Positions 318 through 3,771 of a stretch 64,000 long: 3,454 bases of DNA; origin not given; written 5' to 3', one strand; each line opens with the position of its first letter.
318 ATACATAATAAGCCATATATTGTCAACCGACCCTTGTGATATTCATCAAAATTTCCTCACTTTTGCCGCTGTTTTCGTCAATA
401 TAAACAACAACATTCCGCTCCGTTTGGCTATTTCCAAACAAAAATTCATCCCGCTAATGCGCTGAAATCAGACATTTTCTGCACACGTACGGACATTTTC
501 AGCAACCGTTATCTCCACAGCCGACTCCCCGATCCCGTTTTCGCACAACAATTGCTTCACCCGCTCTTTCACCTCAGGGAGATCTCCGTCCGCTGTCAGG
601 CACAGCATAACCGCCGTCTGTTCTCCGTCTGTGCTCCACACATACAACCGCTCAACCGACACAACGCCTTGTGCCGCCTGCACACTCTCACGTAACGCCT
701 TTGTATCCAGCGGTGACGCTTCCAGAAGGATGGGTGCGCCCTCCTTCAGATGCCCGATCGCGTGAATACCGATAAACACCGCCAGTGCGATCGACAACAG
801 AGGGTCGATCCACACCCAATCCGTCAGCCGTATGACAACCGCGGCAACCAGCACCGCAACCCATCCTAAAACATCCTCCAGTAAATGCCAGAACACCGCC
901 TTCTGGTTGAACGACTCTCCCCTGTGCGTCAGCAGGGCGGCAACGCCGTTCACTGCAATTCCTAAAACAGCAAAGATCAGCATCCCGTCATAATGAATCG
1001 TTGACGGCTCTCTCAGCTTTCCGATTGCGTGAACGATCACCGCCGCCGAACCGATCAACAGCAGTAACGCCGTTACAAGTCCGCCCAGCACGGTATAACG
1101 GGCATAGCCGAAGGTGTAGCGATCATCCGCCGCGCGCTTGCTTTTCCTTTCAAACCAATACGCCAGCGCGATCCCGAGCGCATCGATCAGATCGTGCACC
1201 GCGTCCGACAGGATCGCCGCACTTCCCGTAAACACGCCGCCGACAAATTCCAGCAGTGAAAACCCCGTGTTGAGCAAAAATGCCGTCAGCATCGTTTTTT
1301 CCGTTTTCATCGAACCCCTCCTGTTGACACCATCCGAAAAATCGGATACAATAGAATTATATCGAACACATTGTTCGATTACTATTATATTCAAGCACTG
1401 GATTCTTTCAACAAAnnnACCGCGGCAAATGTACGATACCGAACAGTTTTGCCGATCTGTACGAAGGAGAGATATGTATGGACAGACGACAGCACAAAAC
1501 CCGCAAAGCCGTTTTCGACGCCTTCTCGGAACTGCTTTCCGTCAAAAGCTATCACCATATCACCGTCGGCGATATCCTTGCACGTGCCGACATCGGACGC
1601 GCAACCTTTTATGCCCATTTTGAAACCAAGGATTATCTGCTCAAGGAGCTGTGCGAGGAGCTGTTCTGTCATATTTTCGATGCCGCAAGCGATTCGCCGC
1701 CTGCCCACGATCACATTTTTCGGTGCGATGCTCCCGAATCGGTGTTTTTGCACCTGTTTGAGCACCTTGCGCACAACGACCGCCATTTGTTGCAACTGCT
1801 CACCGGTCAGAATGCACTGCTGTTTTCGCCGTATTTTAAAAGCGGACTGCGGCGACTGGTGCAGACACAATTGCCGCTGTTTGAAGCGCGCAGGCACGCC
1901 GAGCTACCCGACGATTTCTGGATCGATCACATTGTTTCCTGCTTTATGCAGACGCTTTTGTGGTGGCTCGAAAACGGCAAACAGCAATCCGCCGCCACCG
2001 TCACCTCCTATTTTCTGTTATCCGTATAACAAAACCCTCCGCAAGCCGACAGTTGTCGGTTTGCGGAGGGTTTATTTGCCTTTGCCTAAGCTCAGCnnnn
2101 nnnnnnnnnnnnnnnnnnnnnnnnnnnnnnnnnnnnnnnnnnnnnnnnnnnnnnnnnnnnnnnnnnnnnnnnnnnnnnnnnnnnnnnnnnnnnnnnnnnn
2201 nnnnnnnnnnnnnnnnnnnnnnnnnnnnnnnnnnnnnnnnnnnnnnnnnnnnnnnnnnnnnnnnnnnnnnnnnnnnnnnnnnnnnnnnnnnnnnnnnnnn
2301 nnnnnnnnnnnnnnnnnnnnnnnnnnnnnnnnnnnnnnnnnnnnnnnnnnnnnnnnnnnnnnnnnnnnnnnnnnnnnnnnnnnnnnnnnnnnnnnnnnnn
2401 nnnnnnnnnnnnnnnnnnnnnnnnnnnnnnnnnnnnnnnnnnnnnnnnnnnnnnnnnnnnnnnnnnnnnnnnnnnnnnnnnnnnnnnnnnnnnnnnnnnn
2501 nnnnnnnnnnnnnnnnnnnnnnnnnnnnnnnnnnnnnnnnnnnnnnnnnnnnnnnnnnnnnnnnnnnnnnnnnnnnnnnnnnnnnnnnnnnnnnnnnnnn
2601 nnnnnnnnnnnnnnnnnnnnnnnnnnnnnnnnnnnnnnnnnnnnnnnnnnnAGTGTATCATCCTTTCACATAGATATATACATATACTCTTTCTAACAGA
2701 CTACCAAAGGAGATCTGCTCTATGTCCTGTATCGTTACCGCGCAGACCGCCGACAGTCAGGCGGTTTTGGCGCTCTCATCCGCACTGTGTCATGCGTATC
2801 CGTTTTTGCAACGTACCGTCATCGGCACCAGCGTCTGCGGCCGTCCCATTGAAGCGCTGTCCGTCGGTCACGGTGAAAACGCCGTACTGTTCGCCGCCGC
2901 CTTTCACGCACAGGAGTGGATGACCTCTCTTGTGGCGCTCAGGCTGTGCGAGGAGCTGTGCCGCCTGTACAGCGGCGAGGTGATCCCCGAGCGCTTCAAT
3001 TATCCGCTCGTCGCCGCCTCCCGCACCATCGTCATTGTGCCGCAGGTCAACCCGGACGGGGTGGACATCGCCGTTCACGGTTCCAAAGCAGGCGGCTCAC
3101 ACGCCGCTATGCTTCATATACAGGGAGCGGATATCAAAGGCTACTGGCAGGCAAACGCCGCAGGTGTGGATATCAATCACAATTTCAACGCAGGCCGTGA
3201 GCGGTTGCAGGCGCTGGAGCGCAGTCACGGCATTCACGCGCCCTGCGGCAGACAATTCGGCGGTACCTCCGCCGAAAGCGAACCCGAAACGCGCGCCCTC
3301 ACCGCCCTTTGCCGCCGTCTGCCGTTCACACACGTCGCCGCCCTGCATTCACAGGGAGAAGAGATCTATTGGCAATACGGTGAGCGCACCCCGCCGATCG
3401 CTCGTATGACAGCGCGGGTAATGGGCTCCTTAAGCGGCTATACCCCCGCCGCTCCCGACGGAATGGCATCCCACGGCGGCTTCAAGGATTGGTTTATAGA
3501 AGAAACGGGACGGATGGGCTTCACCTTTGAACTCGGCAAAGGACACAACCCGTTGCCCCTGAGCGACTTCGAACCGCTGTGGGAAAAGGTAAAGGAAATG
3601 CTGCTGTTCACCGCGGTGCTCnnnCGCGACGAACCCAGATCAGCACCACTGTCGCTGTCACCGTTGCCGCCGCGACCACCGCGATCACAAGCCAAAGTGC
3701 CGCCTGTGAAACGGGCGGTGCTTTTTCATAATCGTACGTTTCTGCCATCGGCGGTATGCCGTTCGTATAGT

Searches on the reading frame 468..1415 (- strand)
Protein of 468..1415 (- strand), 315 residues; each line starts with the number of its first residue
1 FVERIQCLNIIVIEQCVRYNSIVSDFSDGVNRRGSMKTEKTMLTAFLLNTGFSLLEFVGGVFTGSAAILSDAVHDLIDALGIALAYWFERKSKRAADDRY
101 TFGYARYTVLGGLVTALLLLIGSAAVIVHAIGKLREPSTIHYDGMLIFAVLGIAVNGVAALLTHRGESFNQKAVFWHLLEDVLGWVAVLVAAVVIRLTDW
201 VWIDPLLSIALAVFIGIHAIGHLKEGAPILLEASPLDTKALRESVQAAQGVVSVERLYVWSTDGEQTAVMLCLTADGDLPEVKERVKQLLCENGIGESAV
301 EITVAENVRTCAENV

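Call 80: search_protein_families(library=pfam, proteins=[window:468-1415:-], max_evalue=0.001)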
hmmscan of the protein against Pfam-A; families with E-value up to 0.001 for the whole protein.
window:468-1415:- (315 aa): 1 family
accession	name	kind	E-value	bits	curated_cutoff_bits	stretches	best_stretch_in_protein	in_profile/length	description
PF01545.26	Cation_efflux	-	1.1e-39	136.7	26.6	1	43-231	2-198/198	Cation efflux family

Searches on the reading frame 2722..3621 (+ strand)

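Call 80: search_protein_families(library=pfam, proteins=[window:2722-3621:+], max_evalue=0.001)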
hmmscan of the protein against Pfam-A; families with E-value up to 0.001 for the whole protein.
window:2722-3621:+ (300 aa): 1 family
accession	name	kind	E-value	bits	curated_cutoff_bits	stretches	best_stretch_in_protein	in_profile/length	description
PF00246.29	Peptidase_M14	-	2.6e-34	119.6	21.6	1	21-291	7-284/286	Zinc carboxypeptidase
